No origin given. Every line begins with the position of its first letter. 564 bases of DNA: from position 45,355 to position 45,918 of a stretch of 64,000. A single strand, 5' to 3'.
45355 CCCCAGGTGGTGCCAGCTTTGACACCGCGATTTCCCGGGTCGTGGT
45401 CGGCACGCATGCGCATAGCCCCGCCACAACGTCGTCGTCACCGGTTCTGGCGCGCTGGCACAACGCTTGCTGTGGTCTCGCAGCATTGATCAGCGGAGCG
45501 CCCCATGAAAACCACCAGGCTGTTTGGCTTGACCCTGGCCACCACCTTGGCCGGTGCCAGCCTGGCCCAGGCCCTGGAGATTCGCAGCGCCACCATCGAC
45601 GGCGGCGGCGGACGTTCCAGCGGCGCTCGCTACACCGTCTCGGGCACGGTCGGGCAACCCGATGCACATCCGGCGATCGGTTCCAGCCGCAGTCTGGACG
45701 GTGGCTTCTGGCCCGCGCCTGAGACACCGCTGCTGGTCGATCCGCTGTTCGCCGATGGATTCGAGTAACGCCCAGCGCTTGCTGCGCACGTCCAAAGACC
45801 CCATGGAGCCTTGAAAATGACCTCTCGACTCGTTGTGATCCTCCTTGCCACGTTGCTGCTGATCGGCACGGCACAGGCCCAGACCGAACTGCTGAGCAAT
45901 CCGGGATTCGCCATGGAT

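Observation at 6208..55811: Recurrent C-terminal F-x-[DN]-G-[FM]-E tail on five unrelated signal-peptide proteins: a possible unrecognised sorting or processing tag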

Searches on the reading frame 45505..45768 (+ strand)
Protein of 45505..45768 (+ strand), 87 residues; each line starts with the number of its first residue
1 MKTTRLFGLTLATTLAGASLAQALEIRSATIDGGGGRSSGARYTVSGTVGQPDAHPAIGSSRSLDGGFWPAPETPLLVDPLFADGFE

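Call 12: search_protein_families(library=pfam, proteins=[window:45505-45768:+], max_evalue=0.01)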
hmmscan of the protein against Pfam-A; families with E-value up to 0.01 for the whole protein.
window:45505-45768:+ (87 aa): 0 families

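Call 13: search_protein_families(library=ncbifam, proteins=[window:45505-45768:+], max_evalue=0.01)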
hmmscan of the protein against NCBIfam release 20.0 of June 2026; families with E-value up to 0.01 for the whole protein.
window:45505-45768:+ (87 aa): 0 families

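Call 16: find_homologous_proteins(query=window:45505-45768:+, max_evalue=0.01)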
Query window:45505-45768:+ (87 aa): 266 proteins with E <= 0.01 among 274 candidates; the best 120 are listed.
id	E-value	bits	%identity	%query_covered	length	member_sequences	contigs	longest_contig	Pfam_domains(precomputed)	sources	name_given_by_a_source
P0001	4.2e-47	176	98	100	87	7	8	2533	-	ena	-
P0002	1.8e-38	148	82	100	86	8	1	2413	-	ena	-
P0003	2.4e-33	132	72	100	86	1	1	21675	-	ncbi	-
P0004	1.9e-22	97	57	100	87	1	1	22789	-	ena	-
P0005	4.0e-21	93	67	72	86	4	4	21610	-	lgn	-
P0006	5.7e-21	93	59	91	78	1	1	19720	-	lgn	-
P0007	2.5e-12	65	48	93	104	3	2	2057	-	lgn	-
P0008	5.4e-12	64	48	90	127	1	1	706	-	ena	-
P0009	8.2e-12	63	46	91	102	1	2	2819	-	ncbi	-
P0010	1.1e-11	63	56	83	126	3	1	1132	-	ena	-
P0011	1.9e-11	62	48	86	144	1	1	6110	-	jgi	jgi:hypothetical protein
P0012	2.0e-11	62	52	83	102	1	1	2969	-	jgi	jgi:hypothetical protein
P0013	9.5e-11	60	52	80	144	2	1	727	-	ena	-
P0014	1.4e-10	59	52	71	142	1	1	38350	-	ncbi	-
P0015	1.6e-10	59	53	76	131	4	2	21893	-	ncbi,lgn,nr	ncbi:MAG: hypothetical protein GWN30_30395 [Gammaproteobacteria bacterium]|nr:hypothetical protein [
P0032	1.3e-9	56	53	63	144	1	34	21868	-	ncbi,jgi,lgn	-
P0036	1.7e-9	56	65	53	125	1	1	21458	-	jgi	jgi:hypothetical protein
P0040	1.8e-9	56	45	100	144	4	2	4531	-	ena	-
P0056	4.6e-9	55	59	57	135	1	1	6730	PF00404.25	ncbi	ncbi:MAG: dockerin type I domain-containing protein [Planctomycetota bacterium]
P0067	6.7e-9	54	61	53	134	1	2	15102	-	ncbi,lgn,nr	ncbi:MAG: hypothetical protein GWN67_21130 [Phycisphaerae bacterium]|nr:hypothetical protein [Phycis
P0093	1.1e-8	53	45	82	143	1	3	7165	-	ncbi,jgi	ncbi:MAG: hypothetical protein ACYS6I_02680 [Planctomycetota bacterium]|jgi:hypothetical protein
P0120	2.4e-8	52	59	53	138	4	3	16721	-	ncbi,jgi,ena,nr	ncbi:MAG TPA: hypothetical protein VMY06_14170 [Sedimentisphaerales bacterium]|nr:hypothetical prote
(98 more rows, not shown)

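Call 23: find_encoding_contigs(protein=P0003, flank=10000, max_places=3)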
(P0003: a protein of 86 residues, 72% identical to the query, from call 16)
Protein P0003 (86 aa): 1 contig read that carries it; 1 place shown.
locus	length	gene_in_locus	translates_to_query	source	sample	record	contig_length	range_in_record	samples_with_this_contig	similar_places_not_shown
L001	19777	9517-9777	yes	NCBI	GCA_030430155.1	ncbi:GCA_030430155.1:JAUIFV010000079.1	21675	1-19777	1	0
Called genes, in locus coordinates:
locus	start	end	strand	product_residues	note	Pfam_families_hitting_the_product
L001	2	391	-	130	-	?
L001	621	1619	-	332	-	-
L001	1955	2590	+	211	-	PF07596:SBP_bac_10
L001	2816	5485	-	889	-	PF00069:Pkinase, PF07714:PK_Tyr_Ser-Thr, PF24885:TPR_NPHP3, PF17874:TPR_MalT, PF13374:TPR_10, PF13424:TPR_12, PF13424:TPR_12, PF17874:TPR_MalT, +18 more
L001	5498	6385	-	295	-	PF16697:Yop-YscD_cpl, PF00498:FHA, PF00990:GGDEF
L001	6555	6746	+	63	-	-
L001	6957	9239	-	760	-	-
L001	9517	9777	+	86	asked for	-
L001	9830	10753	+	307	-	-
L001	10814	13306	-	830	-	PF00069:Pkinase, PF07714:PK_Tyr_Ser-Thr, PF01636:APH (weak), PF13424:TPR_12 (weak)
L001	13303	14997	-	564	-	PF16697:Yop-YscD_cpl, PF00498:FHA, PF00158:Sigma54_activat, PF14532:Sigma54_activ_2, PF25601:AAA_lid_14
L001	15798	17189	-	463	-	PF01797:Y1_Tnp (faint)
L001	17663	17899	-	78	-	-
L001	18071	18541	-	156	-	PF14300:DMP19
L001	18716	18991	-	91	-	PF00889:EF_TS (faint)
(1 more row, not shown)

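Call 24: find_encoding_contigs(protein=P0004, flank=10000, max_places=3)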
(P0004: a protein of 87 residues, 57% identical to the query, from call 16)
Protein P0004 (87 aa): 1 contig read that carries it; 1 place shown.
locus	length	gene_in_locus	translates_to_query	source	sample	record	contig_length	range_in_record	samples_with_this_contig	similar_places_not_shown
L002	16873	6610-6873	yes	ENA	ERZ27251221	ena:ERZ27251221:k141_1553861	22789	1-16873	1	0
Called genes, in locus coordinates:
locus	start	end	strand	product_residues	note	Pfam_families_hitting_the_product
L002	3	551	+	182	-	?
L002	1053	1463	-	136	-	PF12276:DUF3617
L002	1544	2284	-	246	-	PF11306:DUF3108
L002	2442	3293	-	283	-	PF00486:Trans_reg_C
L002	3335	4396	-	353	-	PF00990:GGDEF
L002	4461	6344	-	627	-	-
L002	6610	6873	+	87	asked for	-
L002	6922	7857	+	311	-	-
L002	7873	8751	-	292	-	PF08450:SGL (faint)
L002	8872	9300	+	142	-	PF04828:GFA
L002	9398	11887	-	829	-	PF00069:Pkinase, PF07714:PK_Tyr_Ser-Thr, PF01636:APH (weak), PF03109:ABC1 (weak), PF13424:TPR_12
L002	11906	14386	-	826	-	PF00069:Pkinase, PF07714:PK_Tyr_Ser-Thr, PF13374:TPR_10 (faint), PF13424:TPR_12 (weak)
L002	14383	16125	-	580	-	PF16697:Yop-YscD_cpl, PF00498:FHA (weak), PF00158:Sigma54_activat, PF14532:Sigma54_activ_2, PF25601:AAA_lid_14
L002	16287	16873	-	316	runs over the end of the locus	PF00077:RVP (faint), PF13650:Asp_protease_2, PF13975:gag-asp_proteas (weak)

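Call 52: predict_structure(alignment_id=A1)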
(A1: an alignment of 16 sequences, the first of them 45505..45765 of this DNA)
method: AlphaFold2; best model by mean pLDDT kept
length: 87 residues; sequences in the alignment: 16
mean_pLDDT: 52.7   pTM: 0.17
mean pLDDT of the five models: 52.7, 51.9, 49.9, 49.1, 48.6
residues with pLDDT >= 90: 0; 70-90: 0; 50-70: 64; < 50: 23
segments of 3 or more residues with pLDDT < 50: 21-25, 55-57, 59-63
pLDDT, mean of each block of 10 residues (from residue 1): 55 55 50 54 52 51 52 54 51
secondary structure, 60 per line:
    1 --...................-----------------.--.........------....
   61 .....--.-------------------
elements in order: H3-21 E42-50 E57-65

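Call 81: search_protein_families(library=pfam, proteins=[P0011, P0014, P0015, P0032, P0036, P0040, P0056, P0067, P0093, P0120], max_evalue=1)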
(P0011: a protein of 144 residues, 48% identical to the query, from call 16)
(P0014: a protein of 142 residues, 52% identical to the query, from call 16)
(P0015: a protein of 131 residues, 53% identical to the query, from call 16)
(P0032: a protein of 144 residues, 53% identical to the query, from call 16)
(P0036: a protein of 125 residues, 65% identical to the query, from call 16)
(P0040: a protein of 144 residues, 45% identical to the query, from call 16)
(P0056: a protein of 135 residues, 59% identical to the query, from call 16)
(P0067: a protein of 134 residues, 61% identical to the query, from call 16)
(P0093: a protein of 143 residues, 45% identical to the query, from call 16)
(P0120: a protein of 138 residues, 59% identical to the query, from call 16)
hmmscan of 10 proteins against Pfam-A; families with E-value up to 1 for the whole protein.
P0011 (144 aa): 0 families

P0014 (142 aa): 1 family
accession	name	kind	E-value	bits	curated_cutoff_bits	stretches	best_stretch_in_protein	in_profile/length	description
PF09964.14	DUF2198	-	0.21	12.1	25.7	1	9-38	19-49/72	Uncharacterized protein conserved in bacteria (DUF2198)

P0015 (131 aa): 0 families

P0032 (144 aa): 0 families

P0036 (125 aa): 1 family
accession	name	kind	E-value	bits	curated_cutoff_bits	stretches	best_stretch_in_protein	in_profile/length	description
PF08139.17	LPAM_1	-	0.93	10.5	20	0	1-12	1-12/18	Prokaryotic membrane lipoprotein lipid attachment site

P0040 (144 aa): 0 families

P0056 (135 aa): 5 families
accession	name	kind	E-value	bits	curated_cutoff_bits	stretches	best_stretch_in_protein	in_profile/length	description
PF00404.24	Dockerin_1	-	7.2e-06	26.6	22.9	1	80-128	2-53/57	Dockerin type I domain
PF01839.29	FG-GAP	-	0.0094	16.3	22.1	1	74-86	2-14/37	FG-GAP repeat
PF13833.12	EF-hand_8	-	0.054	13.7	28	0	111-124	34-47/54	EF-hand domain pair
PF13517.12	FG-GAP_3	-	0.45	11.6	26.9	1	60-87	34-56/61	FG-GAP-like repeat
PF00036.39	EF-hand_1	-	0.83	9.8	25.4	0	112-127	10-25/29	EF hand domain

P0067 (134 aa): 1 family
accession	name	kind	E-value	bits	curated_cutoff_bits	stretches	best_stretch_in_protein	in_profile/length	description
PF25769.1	PLK4_bind_CEP152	-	0.05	14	21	1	83-110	22-48/58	CEP152, PLK4 binding region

P0093 (143 aa): 0 families

P0120 (138 aa): 2 families
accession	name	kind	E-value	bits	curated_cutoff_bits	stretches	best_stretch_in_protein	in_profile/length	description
PF00036.39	EF-hand_1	-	0.075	13.1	25.4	1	107-123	9-25/29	EF hand domain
PF13202.12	EF-hand_5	-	0.12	12.4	25.9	1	107-123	8-24/25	EF hand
